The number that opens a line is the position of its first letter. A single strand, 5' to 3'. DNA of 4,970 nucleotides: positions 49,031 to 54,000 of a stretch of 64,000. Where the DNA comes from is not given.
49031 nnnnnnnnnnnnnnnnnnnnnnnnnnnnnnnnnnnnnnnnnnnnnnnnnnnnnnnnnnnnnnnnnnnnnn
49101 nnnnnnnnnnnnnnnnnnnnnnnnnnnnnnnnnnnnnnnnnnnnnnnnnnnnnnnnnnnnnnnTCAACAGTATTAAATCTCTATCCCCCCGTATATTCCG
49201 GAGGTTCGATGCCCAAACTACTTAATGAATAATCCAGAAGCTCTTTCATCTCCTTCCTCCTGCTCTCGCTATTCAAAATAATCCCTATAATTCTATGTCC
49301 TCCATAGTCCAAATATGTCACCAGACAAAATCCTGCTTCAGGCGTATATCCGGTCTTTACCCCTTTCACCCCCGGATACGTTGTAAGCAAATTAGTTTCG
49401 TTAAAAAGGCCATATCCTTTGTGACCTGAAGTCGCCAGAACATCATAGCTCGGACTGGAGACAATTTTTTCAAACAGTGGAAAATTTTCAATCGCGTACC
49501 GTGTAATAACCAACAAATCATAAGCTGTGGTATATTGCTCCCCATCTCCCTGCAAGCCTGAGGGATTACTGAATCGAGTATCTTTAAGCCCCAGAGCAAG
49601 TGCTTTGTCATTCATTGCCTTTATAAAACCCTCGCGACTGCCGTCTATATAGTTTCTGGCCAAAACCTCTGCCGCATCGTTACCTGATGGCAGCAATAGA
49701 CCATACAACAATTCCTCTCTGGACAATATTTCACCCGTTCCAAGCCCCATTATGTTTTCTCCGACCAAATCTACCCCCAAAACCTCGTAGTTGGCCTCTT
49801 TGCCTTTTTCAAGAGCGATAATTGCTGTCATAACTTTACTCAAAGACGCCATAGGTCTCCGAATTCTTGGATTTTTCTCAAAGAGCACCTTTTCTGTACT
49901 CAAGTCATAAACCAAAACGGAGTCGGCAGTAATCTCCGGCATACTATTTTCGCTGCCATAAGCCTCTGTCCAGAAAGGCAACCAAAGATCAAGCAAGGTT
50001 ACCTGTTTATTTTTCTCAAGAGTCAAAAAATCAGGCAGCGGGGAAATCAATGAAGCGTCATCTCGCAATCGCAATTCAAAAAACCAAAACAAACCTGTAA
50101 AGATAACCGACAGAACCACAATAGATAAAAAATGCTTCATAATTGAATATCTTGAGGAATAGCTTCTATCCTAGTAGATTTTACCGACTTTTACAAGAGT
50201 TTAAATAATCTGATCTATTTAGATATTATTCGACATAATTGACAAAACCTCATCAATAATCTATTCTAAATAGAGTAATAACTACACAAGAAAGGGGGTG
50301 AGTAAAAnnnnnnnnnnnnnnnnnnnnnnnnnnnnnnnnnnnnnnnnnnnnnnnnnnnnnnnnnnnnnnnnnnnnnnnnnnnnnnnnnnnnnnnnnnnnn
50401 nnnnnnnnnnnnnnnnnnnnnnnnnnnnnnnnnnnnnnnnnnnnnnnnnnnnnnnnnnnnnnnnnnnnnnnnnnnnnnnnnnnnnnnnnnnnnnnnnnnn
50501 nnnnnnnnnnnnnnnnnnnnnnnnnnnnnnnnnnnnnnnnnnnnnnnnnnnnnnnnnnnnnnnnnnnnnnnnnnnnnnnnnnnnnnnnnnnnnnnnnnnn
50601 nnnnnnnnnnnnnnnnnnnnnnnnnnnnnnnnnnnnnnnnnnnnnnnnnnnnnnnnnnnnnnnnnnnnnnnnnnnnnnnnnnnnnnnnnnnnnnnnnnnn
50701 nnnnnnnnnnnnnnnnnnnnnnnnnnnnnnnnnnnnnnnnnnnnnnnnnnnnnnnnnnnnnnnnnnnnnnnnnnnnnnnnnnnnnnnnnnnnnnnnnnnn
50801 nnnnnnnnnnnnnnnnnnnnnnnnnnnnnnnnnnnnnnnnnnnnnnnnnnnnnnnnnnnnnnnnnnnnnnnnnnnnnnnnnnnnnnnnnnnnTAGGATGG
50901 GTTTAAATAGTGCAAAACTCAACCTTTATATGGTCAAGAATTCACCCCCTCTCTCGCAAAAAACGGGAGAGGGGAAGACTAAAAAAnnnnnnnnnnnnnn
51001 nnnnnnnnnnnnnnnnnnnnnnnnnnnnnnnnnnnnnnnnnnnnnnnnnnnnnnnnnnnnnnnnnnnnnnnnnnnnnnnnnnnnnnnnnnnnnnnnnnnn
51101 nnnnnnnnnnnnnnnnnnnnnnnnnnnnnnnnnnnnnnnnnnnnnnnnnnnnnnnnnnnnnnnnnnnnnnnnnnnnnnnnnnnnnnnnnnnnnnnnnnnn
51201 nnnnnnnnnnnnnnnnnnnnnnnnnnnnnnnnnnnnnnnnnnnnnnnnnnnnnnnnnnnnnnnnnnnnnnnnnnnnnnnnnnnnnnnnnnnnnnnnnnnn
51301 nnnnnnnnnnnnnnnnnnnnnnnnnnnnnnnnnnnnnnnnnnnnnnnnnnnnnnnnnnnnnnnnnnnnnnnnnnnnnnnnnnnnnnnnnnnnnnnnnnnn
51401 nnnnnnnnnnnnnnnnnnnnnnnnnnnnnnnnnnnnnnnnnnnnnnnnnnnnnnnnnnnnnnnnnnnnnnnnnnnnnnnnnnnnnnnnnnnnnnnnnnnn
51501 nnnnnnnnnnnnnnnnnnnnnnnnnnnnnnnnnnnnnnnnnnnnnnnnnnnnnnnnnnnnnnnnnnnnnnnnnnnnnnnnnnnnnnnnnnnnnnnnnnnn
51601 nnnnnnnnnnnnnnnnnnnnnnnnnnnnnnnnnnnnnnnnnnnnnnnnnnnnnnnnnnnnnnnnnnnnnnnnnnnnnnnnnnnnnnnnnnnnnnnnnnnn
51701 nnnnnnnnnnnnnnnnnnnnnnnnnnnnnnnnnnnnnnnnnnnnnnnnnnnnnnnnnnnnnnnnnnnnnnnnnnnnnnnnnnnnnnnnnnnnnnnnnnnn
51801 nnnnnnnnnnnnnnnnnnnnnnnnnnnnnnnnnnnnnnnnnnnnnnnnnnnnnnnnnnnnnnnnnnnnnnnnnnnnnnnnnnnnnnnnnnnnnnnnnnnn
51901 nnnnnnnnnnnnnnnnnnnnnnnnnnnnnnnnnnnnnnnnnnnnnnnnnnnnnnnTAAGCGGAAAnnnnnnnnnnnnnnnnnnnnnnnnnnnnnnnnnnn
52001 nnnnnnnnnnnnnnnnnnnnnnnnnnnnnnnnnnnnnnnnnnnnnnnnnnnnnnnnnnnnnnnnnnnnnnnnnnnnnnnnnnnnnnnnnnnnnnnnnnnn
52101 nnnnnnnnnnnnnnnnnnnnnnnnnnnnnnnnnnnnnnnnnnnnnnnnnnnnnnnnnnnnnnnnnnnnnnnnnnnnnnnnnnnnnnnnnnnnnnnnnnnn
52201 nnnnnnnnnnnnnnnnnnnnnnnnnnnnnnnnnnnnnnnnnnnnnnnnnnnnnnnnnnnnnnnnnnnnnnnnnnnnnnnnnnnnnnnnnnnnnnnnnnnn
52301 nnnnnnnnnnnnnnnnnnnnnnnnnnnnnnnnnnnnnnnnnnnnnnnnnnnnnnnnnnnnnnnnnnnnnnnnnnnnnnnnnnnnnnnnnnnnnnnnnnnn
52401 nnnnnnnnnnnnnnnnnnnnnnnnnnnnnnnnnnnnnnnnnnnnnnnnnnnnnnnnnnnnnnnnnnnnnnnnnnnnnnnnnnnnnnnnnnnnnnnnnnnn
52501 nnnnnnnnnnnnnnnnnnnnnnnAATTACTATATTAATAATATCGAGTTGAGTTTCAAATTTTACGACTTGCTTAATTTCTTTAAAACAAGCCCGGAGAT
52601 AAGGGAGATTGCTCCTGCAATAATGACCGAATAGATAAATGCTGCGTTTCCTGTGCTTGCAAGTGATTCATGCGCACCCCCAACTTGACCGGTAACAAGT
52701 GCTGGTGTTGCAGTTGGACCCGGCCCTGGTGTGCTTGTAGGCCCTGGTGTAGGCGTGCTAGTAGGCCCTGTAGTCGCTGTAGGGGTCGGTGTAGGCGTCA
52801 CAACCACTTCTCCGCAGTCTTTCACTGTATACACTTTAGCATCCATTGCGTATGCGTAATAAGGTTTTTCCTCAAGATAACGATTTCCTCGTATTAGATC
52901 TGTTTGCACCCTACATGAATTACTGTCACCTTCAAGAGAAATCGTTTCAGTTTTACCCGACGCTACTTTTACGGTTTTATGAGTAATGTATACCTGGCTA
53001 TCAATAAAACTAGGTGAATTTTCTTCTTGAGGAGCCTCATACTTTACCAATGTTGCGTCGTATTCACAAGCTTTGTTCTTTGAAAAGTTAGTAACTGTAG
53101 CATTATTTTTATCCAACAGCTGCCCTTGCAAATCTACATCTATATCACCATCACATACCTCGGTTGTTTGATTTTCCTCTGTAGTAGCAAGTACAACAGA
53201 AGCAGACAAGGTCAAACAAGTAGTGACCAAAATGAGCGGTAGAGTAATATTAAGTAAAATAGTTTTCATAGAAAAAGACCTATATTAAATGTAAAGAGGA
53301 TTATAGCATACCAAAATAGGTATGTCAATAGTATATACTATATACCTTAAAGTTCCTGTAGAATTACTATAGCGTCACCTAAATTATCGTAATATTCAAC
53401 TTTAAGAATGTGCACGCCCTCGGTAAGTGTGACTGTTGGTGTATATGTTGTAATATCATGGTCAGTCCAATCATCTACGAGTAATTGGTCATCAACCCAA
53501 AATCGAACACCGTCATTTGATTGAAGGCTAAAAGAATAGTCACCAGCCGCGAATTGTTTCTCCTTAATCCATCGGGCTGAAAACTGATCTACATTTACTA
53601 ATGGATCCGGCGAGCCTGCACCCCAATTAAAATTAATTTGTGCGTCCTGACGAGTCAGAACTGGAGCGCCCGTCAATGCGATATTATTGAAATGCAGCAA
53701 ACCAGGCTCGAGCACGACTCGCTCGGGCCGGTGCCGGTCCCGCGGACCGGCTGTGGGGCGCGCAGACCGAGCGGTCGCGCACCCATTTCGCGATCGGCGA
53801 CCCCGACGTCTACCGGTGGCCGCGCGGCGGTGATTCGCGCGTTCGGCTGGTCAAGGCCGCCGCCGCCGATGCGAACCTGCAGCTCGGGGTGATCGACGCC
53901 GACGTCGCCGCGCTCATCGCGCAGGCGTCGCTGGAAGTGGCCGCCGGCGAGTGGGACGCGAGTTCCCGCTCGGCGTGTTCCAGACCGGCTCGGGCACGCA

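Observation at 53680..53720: Abrupt compositional junction: low-GC CPR-like genome butt-joined to a ~70% GC sequence, truncating a PA14 gene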

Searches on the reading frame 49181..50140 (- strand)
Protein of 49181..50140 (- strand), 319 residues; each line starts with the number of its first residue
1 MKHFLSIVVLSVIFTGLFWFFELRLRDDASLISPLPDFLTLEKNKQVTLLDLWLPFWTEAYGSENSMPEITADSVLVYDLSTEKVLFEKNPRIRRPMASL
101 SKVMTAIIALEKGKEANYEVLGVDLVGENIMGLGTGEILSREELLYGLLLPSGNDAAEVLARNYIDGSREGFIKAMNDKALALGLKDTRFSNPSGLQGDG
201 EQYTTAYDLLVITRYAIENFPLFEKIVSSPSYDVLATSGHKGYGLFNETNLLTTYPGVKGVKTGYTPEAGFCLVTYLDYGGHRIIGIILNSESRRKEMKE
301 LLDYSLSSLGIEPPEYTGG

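Call 7: search_protein_families(library=pfam, proteins=[window:49181-50140:-], max_evalue=0.01)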
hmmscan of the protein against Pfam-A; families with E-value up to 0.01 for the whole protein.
window:49181-50140:- (319 aa): 2 families
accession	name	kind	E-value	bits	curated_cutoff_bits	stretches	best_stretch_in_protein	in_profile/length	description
PF00768.25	Peptidase_S11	-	1.8e-46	159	27.6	1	65-292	5-238/239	D-alanyl-D-alanine carboxypeptidase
PF13354.11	Beta-lactamase2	-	0.00049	20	22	1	74-210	1-140/214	Beta-lactamase enzyme family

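Call 11: find_encoding_contigs(protein=window:49181-50140:-, flank=10000, max_places=10)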
Protein window:49181-50140:- (319 aa): no gene with exactly this product is on record in the collection.

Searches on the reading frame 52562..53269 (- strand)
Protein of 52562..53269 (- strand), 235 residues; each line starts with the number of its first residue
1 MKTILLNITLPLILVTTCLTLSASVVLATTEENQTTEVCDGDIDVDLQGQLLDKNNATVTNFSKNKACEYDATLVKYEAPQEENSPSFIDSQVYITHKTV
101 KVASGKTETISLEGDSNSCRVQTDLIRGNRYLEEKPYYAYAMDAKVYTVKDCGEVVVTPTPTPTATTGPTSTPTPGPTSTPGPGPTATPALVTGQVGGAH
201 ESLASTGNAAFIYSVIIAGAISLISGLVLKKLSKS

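Call 7: search_protein_families(library=pfam, proteins=[window:52562-53269:-], max_evalue=0.01)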
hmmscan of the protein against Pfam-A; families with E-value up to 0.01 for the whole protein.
window:52562-53269:- (235 aa): 0 families

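Call 9: find_encoding_contigs(protein=window:52562-53269:-, flank=10000, max_places=10)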
Protein window:52562-53269:- (235 aa): no gene with exactly this product is on record in the collection.

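Call 24: list_cluster_members(proteins=[P0121, window:52562-53269:-, window:51966-52523:-, window:49181-50140:-, window:48234-49163:+, window:61792-62532:-, window:62496-63548:-, window:53951-54535:+, window:54213-54842:+, window:60166-61359:+])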
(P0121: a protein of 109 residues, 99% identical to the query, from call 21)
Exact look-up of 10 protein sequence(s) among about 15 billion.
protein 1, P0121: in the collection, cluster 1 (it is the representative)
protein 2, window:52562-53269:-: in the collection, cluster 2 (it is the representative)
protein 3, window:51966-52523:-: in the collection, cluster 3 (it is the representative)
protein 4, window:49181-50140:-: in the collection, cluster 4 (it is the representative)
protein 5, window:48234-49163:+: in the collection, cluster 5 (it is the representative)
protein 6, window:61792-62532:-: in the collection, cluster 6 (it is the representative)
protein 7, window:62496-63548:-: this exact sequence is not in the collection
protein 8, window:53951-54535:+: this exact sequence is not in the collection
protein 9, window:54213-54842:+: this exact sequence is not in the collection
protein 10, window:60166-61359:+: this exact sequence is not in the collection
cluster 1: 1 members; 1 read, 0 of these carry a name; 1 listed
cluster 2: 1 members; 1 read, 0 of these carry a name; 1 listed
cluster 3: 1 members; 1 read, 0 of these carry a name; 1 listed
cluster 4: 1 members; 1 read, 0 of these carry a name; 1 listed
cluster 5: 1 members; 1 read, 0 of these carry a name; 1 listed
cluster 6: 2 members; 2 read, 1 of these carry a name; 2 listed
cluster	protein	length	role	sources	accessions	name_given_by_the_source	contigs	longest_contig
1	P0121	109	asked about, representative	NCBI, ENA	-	-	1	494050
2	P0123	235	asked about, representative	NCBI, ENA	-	-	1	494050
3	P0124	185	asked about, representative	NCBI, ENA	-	-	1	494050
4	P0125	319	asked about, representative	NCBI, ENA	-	-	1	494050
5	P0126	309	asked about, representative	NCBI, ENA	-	-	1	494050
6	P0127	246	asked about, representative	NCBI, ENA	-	-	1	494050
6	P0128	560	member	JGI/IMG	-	DNA mismatch repair protein MutL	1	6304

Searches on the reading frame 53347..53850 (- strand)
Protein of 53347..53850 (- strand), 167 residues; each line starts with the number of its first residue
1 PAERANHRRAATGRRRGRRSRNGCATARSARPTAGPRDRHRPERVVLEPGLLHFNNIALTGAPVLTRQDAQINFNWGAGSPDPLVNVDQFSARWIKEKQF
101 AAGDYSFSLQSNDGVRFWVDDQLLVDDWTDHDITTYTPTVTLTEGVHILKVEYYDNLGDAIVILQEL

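Call 7: search_protein_families(library=pfam, proteins=[window:53347-53850:-], max_evalue=0.01)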
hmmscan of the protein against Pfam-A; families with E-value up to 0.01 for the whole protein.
window:53347-53850:- (167 aa): 1 family
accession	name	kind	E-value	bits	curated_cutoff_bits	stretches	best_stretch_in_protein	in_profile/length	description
PF07691.17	PA14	-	6.8e-16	58.8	24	1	49-161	3-126/147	PA14 domain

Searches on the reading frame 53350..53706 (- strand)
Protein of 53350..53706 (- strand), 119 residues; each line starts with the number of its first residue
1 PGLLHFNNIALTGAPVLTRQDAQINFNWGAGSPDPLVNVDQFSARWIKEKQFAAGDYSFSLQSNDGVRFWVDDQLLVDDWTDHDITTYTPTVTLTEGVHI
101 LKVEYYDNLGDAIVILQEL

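Call 21: find_homologous_proteins(query=window:53350-53706:-)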
Query seq(119 aa) (119 aa): 2 proteins with E <= 0.001 among 2 candidates.
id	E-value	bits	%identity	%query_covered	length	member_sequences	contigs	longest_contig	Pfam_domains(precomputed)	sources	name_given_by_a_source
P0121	1.0e-67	244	99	92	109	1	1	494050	PF07691.18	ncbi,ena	-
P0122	6.7e-25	106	52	78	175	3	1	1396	PF07691.18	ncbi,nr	ncbi:MAG: hypothetical protein GWN58_06325, partial [Anaerolineae bacterium]|nr:hypothetical protein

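Call 22: find_encoding_contigs(protein=P0121, flank=10000, max_places=5)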
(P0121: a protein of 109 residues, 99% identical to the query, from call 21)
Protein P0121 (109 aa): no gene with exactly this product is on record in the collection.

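Call 25: find_encoding_contigs(protein=P0128, flank=10000, max_places=5)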
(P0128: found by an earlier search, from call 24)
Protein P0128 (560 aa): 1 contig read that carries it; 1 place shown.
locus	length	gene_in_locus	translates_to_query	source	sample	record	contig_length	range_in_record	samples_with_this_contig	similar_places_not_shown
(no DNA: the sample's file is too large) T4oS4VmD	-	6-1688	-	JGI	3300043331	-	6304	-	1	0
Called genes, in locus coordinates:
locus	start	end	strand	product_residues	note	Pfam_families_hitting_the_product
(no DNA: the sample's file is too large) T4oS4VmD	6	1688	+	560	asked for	PF02518:HATPase_c (weak), PF13589:HATPase_c_3, PF01119:DNA_mis_repair, PF08676:MutL_C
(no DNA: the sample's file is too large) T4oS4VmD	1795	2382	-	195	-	-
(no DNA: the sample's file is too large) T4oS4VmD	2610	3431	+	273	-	-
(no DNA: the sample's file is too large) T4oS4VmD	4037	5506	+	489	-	PF26299:MurL_N, PF26298:MurL_epimerase_C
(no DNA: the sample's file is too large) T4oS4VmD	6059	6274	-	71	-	-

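Call 43: find_related_loci(query=P0128, collection=genome_contigs, flank=10000)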
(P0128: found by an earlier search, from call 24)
Query P0128 (560 aa) in genome_contigs; peptide patterns used: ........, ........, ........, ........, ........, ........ (x = any residue, [..] = any of these).
600 stretches matched a pattern (row limit reached: there are more); 580 encode a relative of the query (tblastn E <= 1e-3); the best 80 are kept; 80 distinct loci.
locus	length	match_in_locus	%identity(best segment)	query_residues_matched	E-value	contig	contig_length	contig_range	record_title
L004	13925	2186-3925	68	1-560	0e+0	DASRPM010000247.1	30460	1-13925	MAG TPA_asm: Vicinamibacterales bacterium isolate SMAG_U10295 k141_3069954, whole genome shotgun sequence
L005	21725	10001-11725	67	1-560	0e+0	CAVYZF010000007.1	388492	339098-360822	MAG: uncultured Acidobacteriota bacterium isolate MFD02242.bin.1.226 genome assembly, contig: contig_18484, whole genome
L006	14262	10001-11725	66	1-560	0e+0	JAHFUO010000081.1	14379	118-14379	MAG: Acidobacteria bacterium isolate nzgw81 NODE_6111_length_14380_cov_5.867382, whole genome shotgun sequence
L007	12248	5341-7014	66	1-560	0e+0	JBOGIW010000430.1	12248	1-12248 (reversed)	MAG: Vicinamibacterales bacterium isolate M3-S_metawrap_bin.136 k127_3360160, whole genome shotgun sequence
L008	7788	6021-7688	63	1-560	0e+0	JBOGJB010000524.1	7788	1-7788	MAG: Vicinamibacterales bacterium isolate M3-S_metawrap_bin.293 k127_1573997, whole genome shotgun sequence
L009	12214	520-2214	61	1-560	0e+0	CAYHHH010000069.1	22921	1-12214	MAG TPA_asm: uncultured Bifidobacteriaceae bacterium isolate ERP119702_co1_17 genome assembly, contig: NODE_2353_length_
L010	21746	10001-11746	62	1-560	0e+0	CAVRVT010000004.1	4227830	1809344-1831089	MAG: uncultured Acidobacteriota bacterium isolate MFD02199.bin.1.6 genome assembly, contig: contig_9645, whole genome sh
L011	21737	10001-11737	59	1-560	0e+0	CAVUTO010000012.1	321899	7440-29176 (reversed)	MAG: Vicinamibacterales bacterium isolate MFD00962.bin.2.231 genome assembly, contig: contig_20106, whole genome shotgun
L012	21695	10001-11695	61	1-560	0e+0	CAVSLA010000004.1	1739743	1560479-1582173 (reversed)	MAG: uncultured Acidobacteriota bacterium isolate MFD09206.bin.1.227 genome assembly, contig: contig_5405, whole genome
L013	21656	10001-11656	60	1-560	0e+0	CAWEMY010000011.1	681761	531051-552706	MAG: uncultured Acidobacteriota bacterium isolate MFD02360.bin.1.21 genome assembly, contig: contig_4470, whole genome s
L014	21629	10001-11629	59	1-560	0e+0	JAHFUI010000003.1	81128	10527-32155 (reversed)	MAG: Acidobacteria bacterium isolate nzgw76 NODE_152_length_81129_cov_7.981903, whole genome shotgun sequence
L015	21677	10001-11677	62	1-560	0e+0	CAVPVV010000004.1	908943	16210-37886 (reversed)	MAG: uncultured Acidobacteriota bacterium isolate MFD00392.bin.1.354 genome assembly, contig: contig_8971, whole genome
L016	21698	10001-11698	59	1-560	0e+0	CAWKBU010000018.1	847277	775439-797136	MAG: uncultured Acidobacteriota bacterium isolate MFD03066.bin.2.196 genome assembly, contig: contig_37219, whole genome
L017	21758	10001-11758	59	1-560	0e+0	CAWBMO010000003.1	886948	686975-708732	MAG: uncultured Acidobacteriota bacterium isolate MFD02242.bin.2.314 genome assembly, contig: contig_18844, whole genome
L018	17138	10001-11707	61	1-560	0e+0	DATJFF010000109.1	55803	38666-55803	MAG TPA_asm: Vicinamibacterales bacterium isolate SMAG_U15452 k141_5678610, whole genome shotgun sequence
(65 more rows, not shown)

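Call 49: search_protein_representatives(protein=window:53350-53691:-)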
Query: 114 residues. Proteins with E-value up to 0.001 (for the whole library): 18577; up to 1e-10: 9997; up to 1e-30: 1919. The best 150 are listed.
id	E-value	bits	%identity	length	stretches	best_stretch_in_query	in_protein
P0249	4.1e-189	633.4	40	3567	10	1-109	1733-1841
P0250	2.4e-184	618.1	45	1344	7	1-108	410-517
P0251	2.5e-175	589.0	34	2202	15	16-109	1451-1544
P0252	1.0e-162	548.3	36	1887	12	18-107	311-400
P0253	1.8e-159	537.8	50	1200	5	1-113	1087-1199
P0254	6.7e-158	532.7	33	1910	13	1-113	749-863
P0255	1.4e-149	505.9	48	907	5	1-108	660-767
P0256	2.6e-147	498.6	47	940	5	2-110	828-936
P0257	1.3e-145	493.1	41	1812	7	7-109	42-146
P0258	2.3e-143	485.9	35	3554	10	1-111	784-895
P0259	1.2e-141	480.3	46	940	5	1-108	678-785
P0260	4.9e-139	471.9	38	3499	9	11-110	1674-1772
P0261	4.3e-134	456.0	34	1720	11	17-107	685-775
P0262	3.3e-132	449.9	37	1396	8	4-110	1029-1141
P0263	4.1e-132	449.6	41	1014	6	3-109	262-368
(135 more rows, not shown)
